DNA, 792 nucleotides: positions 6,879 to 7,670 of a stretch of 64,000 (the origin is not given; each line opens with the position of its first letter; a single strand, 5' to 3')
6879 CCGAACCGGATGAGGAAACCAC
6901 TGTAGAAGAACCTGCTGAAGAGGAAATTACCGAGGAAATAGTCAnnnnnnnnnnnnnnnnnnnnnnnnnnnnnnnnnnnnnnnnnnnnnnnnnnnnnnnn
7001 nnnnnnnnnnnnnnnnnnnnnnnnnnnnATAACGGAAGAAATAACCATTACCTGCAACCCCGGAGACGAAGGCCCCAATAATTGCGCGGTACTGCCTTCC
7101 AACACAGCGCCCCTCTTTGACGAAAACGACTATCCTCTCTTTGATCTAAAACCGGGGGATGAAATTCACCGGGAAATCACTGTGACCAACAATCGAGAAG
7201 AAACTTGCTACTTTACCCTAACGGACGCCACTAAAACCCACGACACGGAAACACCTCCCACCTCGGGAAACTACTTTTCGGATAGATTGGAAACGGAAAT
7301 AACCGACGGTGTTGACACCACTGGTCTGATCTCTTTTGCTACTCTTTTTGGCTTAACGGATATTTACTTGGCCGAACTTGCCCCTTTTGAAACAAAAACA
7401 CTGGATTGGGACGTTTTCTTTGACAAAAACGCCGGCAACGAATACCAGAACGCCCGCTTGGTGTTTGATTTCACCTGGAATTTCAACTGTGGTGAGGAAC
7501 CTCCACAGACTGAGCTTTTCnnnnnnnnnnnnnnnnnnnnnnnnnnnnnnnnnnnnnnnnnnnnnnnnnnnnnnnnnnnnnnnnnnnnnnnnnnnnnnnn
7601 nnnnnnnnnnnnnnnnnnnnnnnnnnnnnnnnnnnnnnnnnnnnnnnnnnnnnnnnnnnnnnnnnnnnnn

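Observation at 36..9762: Hybrid SipW/TasA-like plus sortase surface-fibre locus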

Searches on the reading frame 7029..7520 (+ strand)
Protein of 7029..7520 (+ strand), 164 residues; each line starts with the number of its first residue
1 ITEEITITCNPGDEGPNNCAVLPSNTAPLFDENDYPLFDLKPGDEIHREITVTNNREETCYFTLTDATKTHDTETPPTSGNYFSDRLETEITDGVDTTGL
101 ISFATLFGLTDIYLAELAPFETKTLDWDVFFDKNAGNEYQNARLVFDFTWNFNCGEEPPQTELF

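Call 26: search_protein_families(library=pfam, alignment_id=A3, max_evalue=1)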
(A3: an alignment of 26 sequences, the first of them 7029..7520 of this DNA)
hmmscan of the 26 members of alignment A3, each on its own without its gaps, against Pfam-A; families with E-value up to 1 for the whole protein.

A. member 1, window:7029-7520:+ (164 aa): 2 families
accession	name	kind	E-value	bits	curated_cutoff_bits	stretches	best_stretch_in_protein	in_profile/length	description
PF01828.24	Peptidase_A4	-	0.065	13.1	22.3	1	33-76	84-129/206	Peptidase A4 family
PF12389.13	Peptidase_M73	-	0.25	11.6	22.5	0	39-56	57-74/196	Camelysin metallo-endopeptidase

B. families by the number of members that match (of 26 scanned): 18 families
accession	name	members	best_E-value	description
PF12389.13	Peptidase_M73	10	0.00022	Camelysin metallo-endopeptidase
PF16158.11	N_BRCA1_IG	2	0.16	Ig-like domain from next to BRCA1 gene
PF14658.12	EF-hand_9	1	0.021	EF-hand domain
PF11950.13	DUF3467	1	0.031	Protein of unknown function (DUF3467)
PF06622.16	SepQ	1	0.036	SepQ protein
PF25549.1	DUF7927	1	0.041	Domain of unknown function (DUF7927)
PF01828.24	Peptidase_A4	1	0.065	Peptidase A4 family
PF06030.18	WxLIP_PGBD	1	0.11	WxL Interacting Protein, peptidoglycan binding domain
PF15780.11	ASH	1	0.12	Abnormal spindle-like microcephaly-assoc'd, ASPM-SPD-2-Hydin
PF23327.1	Chromo_MORC2_6th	1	0.13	ATPase MORC2, chromo domain-like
PF16875.11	Glyco_hydro_36N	1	0.14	Glycosyl hydrolase family 36 N-terminal domain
PF09466.15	Yqai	1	0.14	Hypothetical protein Yqai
PF03531.20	SSrecog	1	0.14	Structure-specific recognition protein (SSRP1)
PF22489.1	BACOVA_N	1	0.15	BACOVA_00430, N-terminal domain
PF13067.11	DUF3930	1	0.17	Protein of unknown function (DUF3930)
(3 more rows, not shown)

It is the predicted wall-anchored base subunit. 10 of 26 family members give weak PF12389 matches (call 26).

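Call 27: find_homologous_proteins(query=A3, max_evalue=0.001)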
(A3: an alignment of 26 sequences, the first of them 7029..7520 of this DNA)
Query A3 (26 sequences) (164 aa, profile of the alignment): 22 proteins with E <= 0.001 among 1873 candidates.
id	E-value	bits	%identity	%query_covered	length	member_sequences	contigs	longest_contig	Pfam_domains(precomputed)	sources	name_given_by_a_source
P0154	2.4e-39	153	29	86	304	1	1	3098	PF16656.12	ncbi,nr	ncbi:MAG: fibronectin type III domain-containing protein, partial [bacterium]|nr:fibronectin type II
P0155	9.5e-33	131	28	79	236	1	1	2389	-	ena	-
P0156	1.7e-32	131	32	79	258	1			-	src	-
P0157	2.3e-31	127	30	80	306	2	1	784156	-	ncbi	ncbi:MAG: hypothetical protein WD335_01470 [Candidatus Paceibacterota bacterium]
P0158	1.1e-30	125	49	93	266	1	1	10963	-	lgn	-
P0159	9.4e-30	122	29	73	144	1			-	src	-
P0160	1.3e-29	121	28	78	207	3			-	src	-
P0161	2.9e-28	117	25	78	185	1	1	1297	-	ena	-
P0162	3.7e-27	113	26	70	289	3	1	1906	PF00353.26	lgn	-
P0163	1.2e-26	112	31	70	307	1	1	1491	PF00353.26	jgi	jgi:Ca2+-binding RTX toxin-like protein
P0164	5.5e-26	109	23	73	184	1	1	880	-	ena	-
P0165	6.8e-26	109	30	80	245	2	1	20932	-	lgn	-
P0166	2.3e-25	107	26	69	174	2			-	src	-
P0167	1.9e-21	95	29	68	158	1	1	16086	-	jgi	jgi:hypothetical protein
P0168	7.7e-14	70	26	82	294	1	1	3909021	PF00746.27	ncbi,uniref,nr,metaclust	ncbi:LPXTG cell wall anchor domain-containing protein [Bacillus testis]|uniref:LPXTG cell wall ancho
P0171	4.0e-8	52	23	88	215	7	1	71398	-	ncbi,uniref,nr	ncbi:hypothetical protein [Curtobacterium sp. MCBD17_028]|uniref:hypothetical protein n=1 Tax=Curtob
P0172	1.3e-5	43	30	69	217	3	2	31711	-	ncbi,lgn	-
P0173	1.6e-5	43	22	90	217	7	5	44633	-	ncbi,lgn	-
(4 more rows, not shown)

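Call 28: find_encoding_contigs(protein=P0168, flank=10000, max_places=2)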
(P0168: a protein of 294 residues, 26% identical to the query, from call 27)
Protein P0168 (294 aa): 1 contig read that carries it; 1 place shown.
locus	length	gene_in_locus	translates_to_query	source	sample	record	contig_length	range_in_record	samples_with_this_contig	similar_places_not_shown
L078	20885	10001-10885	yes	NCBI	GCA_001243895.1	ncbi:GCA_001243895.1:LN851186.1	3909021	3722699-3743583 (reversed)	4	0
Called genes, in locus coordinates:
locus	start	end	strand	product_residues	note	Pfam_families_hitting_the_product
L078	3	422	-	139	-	PF00582:Usp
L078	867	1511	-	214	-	PF11181:YflT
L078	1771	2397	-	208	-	PF12917:YfbR-like, PF13023:HD_3 (weak)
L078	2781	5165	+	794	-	PF19886:DUF6359, PF13287:Fn3_assoc, PF13290:CHB_HEX_C_1, PF03372:Exo_endo_phos, PF19580:Exo_endo_phos_3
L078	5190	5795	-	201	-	PF04203:Sortase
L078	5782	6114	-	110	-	PF12844:HTH_19, PF13560:HTH_31, PF01381:HTH_3, PF13413:HTH_25 (faint), PF13443:HTH_26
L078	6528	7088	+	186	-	-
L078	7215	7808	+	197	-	-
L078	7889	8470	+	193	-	-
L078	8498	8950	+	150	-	-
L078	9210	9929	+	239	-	PF28175:T4SS_LegC2C7 (weak), PF12325:TMF_TATA_bd (weak)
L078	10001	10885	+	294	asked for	PF00746:Gram_pos_anchor (faint)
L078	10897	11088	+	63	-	-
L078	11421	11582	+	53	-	PF08671:SinI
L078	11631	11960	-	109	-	PF13560:HTH_31, PF12844:HTH_19, PF13443:HTH_26 (weak), PF01381:HTH_3, PF08671:SinI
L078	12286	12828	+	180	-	PF18955:DUF5698, PF10035:DUF2179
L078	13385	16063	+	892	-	PF00395:SLH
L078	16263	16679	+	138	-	-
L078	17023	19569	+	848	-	PF18998:Flg_new_2 (faint), PF09479:Flg_new, PF00395:SLH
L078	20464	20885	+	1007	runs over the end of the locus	PF00395:SLH, PF13205:Big_5 (weak)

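Call 29: find_encoding_contigs(protein=P0171, flank=10000, max_places=2)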
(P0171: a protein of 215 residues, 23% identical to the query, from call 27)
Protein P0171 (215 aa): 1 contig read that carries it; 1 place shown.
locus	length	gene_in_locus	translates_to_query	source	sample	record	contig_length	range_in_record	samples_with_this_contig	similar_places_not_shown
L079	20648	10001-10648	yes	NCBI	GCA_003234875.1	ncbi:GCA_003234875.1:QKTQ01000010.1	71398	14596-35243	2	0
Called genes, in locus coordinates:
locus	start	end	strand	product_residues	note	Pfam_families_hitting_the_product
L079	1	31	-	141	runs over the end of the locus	PF00376:MerR, PF13411:MerR_1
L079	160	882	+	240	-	PF00106:adh_short, PF13460:NAD_binding_10 (weak), PF13561:adh_short_C2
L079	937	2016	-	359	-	PF00005:ABC_tran, PF13304:AAA_21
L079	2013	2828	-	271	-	PF00528:BPD_transp_1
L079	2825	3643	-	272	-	PF01547:SBP_bac_1, PF13531:SBP_bac_11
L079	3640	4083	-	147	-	PF12728:HTH_17 (weak), PF03459:TOBE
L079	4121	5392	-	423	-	PF00512:HisKA, PF02518:HATPase_c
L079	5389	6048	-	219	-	PF00072:Response_reg, PF00486:Trans_reg_C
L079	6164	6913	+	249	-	PF14016:DUF4232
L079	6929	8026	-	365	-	PF00899:ThiF, PF03435:Sacchrp_dh_NADP (weak), PF00581:Rhodanese (weak)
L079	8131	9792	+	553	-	PF13231:PMT_2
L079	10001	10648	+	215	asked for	-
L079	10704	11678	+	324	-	PF10502:Peptidase_S26 (faint)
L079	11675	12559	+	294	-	PF13385:Laminin_G_3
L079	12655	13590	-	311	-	PF00288:GHMP_kinases_N, PF08544:GHMP_kinases_C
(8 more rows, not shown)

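Call 30: search_protein_families(library=ncbifam, proteins=[L078:5190-5795:-, L078:6528-7088:+, L078:7215-7808:+, L078:7889-8470:+, L078:8498-8950:+, L078:9210-9929:+, L078:10001-10885:+, L078:10897-11088:+], max_evalue=0.01)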
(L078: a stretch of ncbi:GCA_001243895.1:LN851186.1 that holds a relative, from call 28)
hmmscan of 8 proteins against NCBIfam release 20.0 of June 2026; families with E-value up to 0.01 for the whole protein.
L078:5190-5795:- (201 aa): 7 families
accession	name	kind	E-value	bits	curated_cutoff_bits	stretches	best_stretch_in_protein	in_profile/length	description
NF058671.1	sortase_SrtD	exception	4.2e-66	222.2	140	1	11-192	2-186/187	class D sortase, LPxTATN-specific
NF033746.1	class_D_sortase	subfamily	4.1e-54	182.1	165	1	62-193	3-133/135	class D sortase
NF033747.1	class_E_sortase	subfamily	5.8e-28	98.2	160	1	11-192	5-204/211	class E sortase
TIGR01076.1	sortase_fam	subfamily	3e-27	95.1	39.35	1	70-192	1-126/136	sortase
TIGR03784.1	marine_sortase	equivalog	4.6e-23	81.7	158.25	1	49-191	35-174/174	class GN sortase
NF033745.1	class_C_sortase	subfamily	7.8e-22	78.1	160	1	30-191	52-218/220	class C sortase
NF049847.1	FtsL_COG5462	equivalog_domain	0.0068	16.1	50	0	13-52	5-44/85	cell division protein FtsL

L078:6528-7088:+ (186 aa): 3 families
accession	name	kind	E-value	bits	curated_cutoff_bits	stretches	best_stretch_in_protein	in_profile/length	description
NF046067.1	SigPepSipWBacil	equivalog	1.1e-37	129.5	190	1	6-163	2-160/189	signal peptidase I SipW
TIGR02228.1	sigpep_I_arch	equivalog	1.6e-34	119.1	51.85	1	10-166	5-156/158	signal peptidase I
TIGR02227.1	sigpep_I_bact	equivalog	5.6e-07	29.6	47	1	39-96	16-77/162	signal peptidase I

L078:7215-7808:+ (197 aa): 0 families

L078:7889-8470:+ (193 aa): 0 families

L078:8498-8950:+ (150 aa): 0 families

L078:9210-9929:+ (239 aa): 14 families
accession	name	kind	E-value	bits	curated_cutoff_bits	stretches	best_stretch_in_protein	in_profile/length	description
TIGR02169.1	SMC_prok_A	equivalog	1.6e-09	36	729.4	1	31-212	266-444/1165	chromosome segregation protein SMC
TIGR02168.1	SMC_prok_B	equivalog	1.3e-06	26.4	567.35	1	38-207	707-872/1181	chromosome segregation protein SMC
NF043058.1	T4SS_LegC2C7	subfamily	4.3e-06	25.9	350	1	55-202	100-251/348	LegC2/C7 family Dot/Icm T4SS effector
TIGR04523.1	Mplasa_alph_rch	subfamily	4.5e-05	21.6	270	1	32-206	315-492/745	helix-rich protein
NF045487.1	ASRP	equivalog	6.8e-05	21.7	300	1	36-192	329-488/593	archaea-specific SMC-related protein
NF003034.1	PRK03918.1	equivalog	0.00043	18.4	700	1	33-205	209-381/878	DNA double-strand break repair ATPase Rad50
NF041034.1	Rad50_Sulf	equivalog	0.00063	17.7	1000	1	33-208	522-696/872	DNA double-strand break repair ATPase Rad50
TIGR01069.2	mutS2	equivalog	0.0016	16.8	400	1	72-203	504-633/790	endonuclease MutS2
NF047515.1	SpiroCoCo_C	equivalog_domain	0.002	17.3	125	1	42-204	108-268/313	SpiroCoCo family coiled-coil protein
NF002572.0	PRK02224.1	equivalog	0.002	16.5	1087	1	60-203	207-447/888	DNA double-strand break repair ATPase Rad50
NF008729.0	PRK11747.1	equivalog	0.0035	15.9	598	1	56-201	273-418/703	ATP-dependent DNA helicase DinG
TIGR04211.1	SH3_and_anchor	equivalog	0.0039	16.8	65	0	61-144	75-157/198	TIGR04211 family SH3 domain-containing protein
NF045780.1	TrlF_fam_ATP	equivalog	0.0041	15.9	350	1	53-210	416-613/944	TrlF family AAA-like ATPase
NF009644.1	PRK13169.1-5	equivalog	0.0099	16.4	130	1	132-206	3-76/116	DNA replication initiation control protein YabA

L078:10001-10885:+ (294 aa): 4 families
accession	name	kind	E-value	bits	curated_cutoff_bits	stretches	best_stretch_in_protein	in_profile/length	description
NF058670.1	sorting_LPXTATN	domain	1.1e-13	51.2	32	1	257-288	1-32/32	LPxTATN C-terminal sorting signal domain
NF006937.0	PRK09419.1-4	equivalog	1.5e-08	32.5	2554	1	202-292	1339-1408/1411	multifunctional 2',3'-cyclic-nucleotide 2'-phosphodiesterase/3'-nucleotidase/5'-nucleotidase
TIGR01167.1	LPXTG_anchor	domain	0.00019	21.9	15.9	1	256-283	1-29/34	LPXTG cell wall anchor domain-containing protein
NF006933.0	PRK09418.1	equivalog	0.002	16.4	1419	1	158-292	655-780/780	bifunctional 2',3'-cyclic-nucleotide 2'-phosphodiesterase/3'-nucleotidase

L078:10897-11088:+ (63 aa): 1 family
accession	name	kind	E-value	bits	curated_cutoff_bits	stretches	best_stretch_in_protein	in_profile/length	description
TIGR00280.1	eL43_euk_arch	equivalog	0.0053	17.1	95.8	1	3-32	36-65/92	50S ribosomal protein L37Ae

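Call 58: search_protein_families(library=ncbifam, proteins=[P0171, P0172, P0173, P0157, P0165, P0158, L078:7215-7808:+, L078:7874-8470:+, L078:8486-8950:+], max_evalue=0.1)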
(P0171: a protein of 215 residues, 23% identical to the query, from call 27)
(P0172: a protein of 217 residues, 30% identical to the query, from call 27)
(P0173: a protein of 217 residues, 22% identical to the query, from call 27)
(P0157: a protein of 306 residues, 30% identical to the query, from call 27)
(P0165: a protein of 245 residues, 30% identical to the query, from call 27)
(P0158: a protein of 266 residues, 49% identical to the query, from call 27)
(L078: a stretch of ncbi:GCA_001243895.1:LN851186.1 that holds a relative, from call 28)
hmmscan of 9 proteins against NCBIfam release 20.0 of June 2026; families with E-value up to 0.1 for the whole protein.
P0171 (215 aa): 0 families

P0172 (217 aa): 1 family
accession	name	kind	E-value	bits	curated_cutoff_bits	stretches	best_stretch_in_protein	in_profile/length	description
TIGR04090.1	exp_by_SipW_IV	subfamily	0.067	12.9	60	0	87-116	42-71/241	BsaA family SipW-dependent biofilm matrix protein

P0173 (217 aa): 1 family
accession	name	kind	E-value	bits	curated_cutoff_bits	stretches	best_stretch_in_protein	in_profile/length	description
TIGR04090.1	exp_by_SipW_IV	subfamily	0.084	12.6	60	0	88-116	43-71/241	BsaA family SipW-dependent biofilm matrix protein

P0157 (306 aa): 2 families
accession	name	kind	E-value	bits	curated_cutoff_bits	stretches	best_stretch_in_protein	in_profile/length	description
NF041938.1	RSIGE_not_HEIGH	exception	0.0097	15.2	375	1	151-239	234-317/325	MYXO-CTERM-anchored inactivated metalloprotease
TIGR01451.2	B_ant_repeat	repeat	0.014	15.4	24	0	115-132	3-20/53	DUF11 type repeat protein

P0165 (245 aa): 3 families
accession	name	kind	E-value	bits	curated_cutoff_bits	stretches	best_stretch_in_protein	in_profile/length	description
TIGR04090.1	exp_by_SipW_IV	subfamily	0.0021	17.8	60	1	37-58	49-70/241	BsaA family SipW-dependent biofilm matrix protein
NF012200.0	choice_anch_D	domain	0.01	16.4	45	1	20-90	10-77/108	choice-of-anchor D domain-containing protein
TIGR01451.2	B_ant_repeat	repeat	0.044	13.8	24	1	40-59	8-27/53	DUF11 type repeat protein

P0158 (266 aa): 1 family
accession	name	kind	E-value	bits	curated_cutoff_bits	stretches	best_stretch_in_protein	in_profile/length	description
NF053819.1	EF0750_LPXTG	subfamily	0.075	13.6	47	0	14-60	5-51/105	EF2685/EF0750 family sortase-dependent surface protein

L078:7215-7808:+ (197 aa): 1 family
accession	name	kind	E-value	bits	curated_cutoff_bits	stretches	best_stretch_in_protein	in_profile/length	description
TIGR04429.1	Phr_nterm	subfamily_domain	0.073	13.6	25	0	4-20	1-20/28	Phr family secreted Rap phosphatase inhibitor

L078:7874-8470:+ (198 aa): 0 families

L078:8486-8950:+ (154 aa): 1 family
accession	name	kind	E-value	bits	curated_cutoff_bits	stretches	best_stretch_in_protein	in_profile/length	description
TIGR04526.1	predic_Ig_block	subfamily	0.042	12.7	150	1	54-149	45-152/693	putative immunoglobulin-blocking virulence protein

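Call 64: find_encoding_contigs(protein=P0157, flank=10000, max_places=1)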
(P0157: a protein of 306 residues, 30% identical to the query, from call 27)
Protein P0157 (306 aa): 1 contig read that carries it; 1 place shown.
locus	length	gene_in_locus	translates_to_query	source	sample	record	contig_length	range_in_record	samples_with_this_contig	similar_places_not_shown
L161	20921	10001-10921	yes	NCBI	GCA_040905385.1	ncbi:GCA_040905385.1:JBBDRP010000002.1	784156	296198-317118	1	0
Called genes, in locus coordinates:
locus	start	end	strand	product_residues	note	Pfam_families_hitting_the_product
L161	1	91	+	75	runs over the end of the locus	PF14076:DUF4258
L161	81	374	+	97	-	PF10049:DUF2283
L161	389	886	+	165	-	-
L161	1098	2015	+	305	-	PF11335:DUF3137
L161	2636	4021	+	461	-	-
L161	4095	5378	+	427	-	-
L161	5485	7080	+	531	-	-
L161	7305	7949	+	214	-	-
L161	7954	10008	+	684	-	PF00932:LTD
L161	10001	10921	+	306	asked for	-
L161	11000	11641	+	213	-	PF04203:Sortase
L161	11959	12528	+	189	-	-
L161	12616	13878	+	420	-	PF00188:CAP, PF05887:Trypan_PARP (weak)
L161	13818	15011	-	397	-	PF00814:TsaD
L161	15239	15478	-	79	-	PF01541:GIY-YIG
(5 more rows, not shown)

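Call 65: find_encoding_contigs(protein=P0165, flank=10000, max_places=1)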
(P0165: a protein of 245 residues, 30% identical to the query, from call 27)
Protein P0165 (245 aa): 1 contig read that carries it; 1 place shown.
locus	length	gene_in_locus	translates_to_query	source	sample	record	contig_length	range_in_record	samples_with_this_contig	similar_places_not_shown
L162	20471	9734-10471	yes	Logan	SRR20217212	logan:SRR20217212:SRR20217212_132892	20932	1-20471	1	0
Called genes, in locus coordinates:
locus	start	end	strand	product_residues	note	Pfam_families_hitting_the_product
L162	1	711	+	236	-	?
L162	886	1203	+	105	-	-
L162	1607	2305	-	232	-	PF01479:S4, PF00849:PseudoU_synth_2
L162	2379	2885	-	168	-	-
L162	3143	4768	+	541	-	PF04862:DUF642, PF13620:CarboxypepD_reg (faint), PF17210:SdrD_B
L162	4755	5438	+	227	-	PF04203:Sortase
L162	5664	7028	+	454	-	PF12389:Peptidase_M73 (faint), PF04862:DUF642 (weak)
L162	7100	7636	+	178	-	-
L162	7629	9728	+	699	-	PF24517:CBM96, PF00932:LTD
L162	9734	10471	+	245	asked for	-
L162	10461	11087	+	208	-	PF04203:Sortase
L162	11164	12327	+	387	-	PF00188:CAP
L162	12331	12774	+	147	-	PF00717:Peptidase_S24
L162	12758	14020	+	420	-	PF00704:Glyco_hydro_18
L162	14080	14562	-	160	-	PF00293:NUDIX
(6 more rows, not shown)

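Call 86: search_protein_representatives(alignment_id=A8)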
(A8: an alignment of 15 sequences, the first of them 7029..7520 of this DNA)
Query: 15 sequences, 227 profile positions. Proteins with E-value up to 0.001 (for the whole library): 4119; up to 1e-10: 2096; up to 1e-30: 600. The best 150 are listed.
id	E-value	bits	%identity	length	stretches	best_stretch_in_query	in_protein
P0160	5.8e-67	242.1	-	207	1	4-197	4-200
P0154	6.5e-67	242.0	-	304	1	5-226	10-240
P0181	2.5e-63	230.3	-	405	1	5-226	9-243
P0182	2.2e-62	227.1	-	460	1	4-210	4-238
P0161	1.3e-61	224.7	-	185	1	2-176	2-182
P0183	4.7e-61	222.8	-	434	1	6-210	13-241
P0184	5.6e-59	216.0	-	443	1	1-206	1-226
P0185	6.4e-59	215.9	-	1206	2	1-226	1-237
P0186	7.9e-59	215.5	-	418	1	1-212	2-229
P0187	1.4e-58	214.7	-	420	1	6-206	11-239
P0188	1.7e-58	214.5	-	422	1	10-222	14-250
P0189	2.2e-58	214.1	-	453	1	5-209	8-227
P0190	2.3e-58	214.0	-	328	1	6-206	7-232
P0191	1.5e-57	211.3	-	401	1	6-204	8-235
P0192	2.1e-57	210.9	-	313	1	7-208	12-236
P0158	7.0e-52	192.8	-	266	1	4-183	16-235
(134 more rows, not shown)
